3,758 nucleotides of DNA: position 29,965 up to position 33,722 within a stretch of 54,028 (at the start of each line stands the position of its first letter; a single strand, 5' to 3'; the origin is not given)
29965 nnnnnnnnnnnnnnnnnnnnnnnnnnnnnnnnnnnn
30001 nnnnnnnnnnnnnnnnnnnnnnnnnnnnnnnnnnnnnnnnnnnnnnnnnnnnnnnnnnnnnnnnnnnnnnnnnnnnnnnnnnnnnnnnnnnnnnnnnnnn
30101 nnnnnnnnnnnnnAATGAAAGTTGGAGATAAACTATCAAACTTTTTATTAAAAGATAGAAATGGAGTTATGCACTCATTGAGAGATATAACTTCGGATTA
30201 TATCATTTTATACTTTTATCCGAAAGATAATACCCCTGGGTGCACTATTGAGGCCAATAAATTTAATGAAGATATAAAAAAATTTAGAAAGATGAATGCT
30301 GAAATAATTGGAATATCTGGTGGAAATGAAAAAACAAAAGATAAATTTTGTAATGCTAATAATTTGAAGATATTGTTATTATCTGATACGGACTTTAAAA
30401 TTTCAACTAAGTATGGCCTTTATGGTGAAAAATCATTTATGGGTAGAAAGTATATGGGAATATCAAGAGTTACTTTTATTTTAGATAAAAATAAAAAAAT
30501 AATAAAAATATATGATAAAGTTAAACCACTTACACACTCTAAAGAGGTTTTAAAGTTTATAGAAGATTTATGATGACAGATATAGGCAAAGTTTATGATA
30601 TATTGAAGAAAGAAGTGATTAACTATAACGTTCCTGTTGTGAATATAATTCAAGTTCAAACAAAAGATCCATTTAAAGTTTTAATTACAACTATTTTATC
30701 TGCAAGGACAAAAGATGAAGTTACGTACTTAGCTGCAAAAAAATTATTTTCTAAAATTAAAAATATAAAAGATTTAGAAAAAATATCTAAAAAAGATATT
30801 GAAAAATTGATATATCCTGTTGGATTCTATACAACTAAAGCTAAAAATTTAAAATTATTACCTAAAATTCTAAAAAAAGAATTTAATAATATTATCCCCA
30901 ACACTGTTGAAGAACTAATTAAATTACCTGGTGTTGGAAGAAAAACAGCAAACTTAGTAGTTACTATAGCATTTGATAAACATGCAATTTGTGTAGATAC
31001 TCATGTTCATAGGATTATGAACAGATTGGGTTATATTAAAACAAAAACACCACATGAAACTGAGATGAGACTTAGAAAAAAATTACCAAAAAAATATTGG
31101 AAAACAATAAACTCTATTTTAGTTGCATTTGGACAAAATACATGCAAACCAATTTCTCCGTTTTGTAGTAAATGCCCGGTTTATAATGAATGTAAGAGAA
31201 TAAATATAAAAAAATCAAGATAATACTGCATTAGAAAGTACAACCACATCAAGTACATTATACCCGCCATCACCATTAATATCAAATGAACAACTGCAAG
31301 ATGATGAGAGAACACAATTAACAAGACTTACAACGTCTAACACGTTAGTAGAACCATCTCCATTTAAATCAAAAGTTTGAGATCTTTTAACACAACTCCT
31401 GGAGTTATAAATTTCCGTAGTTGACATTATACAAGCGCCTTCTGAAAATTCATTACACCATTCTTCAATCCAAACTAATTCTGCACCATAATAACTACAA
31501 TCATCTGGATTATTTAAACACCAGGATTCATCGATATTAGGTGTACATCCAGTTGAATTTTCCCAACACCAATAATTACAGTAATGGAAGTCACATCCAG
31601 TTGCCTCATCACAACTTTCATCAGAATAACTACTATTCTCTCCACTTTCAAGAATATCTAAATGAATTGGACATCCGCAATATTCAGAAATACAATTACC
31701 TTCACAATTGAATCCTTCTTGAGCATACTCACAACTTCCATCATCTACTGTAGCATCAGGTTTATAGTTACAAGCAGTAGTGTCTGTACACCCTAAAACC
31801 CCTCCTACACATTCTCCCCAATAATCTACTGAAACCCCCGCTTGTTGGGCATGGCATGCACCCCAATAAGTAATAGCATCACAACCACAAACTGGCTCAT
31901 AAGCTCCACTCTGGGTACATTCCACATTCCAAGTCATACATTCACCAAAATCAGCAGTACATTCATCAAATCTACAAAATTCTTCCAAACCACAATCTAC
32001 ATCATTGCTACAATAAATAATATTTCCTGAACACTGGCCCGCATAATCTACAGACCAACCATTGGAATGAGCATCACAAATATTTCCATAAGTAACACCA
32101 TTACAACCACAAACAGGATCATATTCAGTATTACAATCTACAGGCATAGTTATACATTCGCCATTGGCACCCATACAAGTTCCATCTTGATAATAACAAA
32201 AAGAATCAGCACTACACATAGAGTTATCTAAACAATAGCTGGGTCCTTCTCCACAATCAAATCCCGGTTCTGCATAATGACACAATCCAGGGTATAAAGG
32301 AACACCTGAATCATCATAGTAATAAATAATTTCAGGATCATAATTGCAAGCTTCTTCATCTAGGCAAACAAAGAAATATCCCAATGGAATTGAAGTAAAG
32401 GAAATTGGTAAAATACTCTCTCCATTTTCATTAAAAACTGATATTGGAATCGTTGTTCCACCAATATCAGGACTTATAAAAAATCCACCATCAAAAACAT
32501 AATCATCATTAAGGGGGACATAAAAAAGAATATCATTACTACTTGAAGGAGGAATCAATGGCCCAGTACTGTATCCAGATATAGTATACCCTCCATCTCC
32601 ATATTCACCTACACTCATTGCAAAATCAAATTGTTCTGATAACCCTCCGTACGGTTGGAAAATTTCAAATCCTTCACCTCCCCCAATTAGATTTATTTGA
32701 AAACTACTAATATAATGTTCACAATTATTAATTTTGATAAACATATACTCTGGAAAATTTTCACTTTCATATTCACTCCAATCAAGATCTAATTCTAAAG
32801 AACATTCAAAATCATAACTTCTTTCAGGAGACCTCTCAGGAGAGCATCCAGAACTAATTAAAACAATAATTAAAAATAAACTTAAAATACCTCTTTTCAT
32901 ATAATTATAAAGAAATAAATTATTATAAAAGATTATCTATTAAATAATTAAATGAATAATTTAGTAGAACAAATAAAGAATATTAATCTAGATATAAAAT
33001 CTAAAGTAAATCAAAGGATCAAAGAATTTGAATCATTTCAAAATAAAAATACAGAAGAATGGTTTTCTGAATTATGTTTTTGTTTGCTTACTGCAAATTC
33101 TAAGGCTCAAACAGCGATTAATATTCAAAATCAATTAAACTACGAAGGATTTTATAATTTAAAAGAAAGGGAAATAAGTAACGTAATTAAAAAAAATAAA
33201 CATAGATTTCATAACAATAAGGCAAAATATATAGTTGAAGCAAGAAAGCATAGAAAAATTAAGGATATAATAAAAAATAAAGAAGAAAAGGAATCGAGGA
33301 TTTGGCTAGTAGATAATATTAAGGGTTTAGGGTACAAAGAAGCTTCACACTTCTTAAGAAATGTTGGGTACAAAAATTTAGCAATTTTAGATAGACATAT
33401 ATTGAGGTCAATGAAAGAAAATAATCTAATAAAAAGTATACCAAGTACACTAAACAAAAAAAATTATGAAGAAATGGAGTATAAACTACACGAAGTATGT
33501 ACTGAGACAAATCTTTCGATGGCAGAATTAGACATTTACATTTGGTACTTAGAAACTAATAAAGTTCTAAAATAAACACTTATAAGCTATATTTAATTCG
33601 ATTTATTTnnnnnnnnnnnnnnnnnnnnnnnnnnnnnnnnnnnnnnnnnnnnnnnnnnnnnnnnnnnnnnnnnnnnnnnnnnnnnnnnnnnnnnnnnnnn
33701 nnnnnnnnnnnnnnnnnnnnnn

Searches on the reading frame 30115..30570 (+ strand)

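Call 52: search_protein_families(library=pfam, proteins=[window:30115-30570:+], max_evalue=0.00001)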
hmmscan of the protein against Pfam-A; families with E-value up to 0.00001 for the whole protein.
window:30115-30570:+ (152 aa): 2 families
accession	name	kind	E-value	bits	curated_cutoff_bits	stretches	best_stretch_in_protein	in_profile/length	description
PF00578.27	AhpC-TSA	-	7.2e-30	103.9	26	1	3-131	1-123/124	AhpC/TSA family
PF08534.16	Redoxin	-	2.2e-15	57.2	26.6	1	2-138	1-137/148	Redoxin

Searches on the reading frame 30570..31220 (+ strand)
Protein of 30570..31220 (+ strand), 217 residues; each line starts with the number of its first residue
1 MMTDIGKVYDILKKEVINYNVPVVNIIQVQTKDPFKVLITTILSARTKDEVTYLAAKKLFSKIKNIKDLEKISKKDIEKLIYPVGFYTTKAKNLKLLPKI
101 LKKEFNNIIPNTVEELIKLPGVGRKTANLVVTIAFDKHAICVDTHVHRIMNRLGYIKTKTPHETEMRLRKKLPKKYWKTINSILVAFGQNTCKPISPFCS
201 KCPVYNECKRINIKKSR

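Call 11: search_protein_families(library=pfam, proteins=[window:30570-31220:+], max_evalue=0.001)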
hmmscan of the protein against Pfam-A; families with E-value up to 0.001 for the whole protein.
window:30570-31220:+ (217 aa): 4 families
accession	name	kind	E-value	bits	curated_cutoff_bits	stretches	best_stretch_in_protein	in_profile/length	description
PF00730.31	HhH-GPD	-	8.6e-25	87.6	26.2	1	39-174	1-108/108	HhH-GPD superfamily base excision DNA repair protein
PF00633.29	HHH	-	1.3e-10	41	24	1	104-131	1-28/30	Helix-hairpin-helix motif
PF22175.2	Ogg-HhH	-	1.5e-05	25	27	1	30-164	16-153/173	8-oxoguanine DNA glycosylase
PF14520.12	HHH_5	-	0.00039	21.3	27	0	108-129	29-50/57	Helix-hairpin-helix domain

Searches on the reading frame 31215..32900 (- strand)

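Call 11: search_protein_families(library=pfam, proteins=[window:31215-32900:-], max_evalue=0.001)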
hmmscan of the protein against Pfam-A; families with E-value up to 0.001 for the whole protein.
window:31215-32900:- (561 aa): 3 families
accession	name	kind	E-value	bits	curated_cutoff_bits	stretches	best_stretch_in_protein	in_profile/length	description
PF00050.26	Kazal_1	-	2.9e-08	34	21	1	252-275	4-28/49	Kazal-type serine protease inhibitor domain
PF00404.24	Dockerin_1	-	1e-06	29.3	22.9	1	510-560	2-57/57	Dockerin type I domain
PF07648.20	Kazal_2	-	3.2e-06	27.6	22.8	0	333-364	10-48/48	Kazal-type serine protease inhibitor domain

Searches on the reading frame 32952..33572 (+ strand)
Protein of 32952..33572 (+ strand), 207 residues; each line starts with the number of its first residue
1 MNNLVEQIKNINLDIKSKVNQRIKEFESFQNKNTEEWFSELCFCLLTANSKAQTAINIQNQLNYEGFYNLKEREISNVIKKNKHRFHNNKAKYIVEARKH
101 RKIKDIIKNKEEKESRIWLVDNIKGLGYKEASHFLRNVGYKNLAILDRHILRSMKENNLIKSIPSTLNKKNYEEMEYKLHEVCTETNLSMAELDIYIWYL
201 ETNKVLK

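Call 11: search_protein_families(library=pfam, proteins=[window:32952-33572:+], max_evalue=0.001)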
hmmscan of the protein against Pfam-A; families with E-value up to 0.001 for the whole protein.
window:32952-33572:+ (207 aa): 2 families
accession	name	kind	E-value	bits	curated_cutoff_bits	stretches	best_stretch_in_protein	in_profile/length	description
PF22175.2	Ogg-HhH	-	1e-65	221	27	1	19-187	1-172/173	8-oxoguanine DNA glycosylase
PF00730.31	HhH-GPD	-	3.8e-05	24.4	26.2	1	61-182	27-105/108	HhH-GPD superfamily base excision DNA repair protein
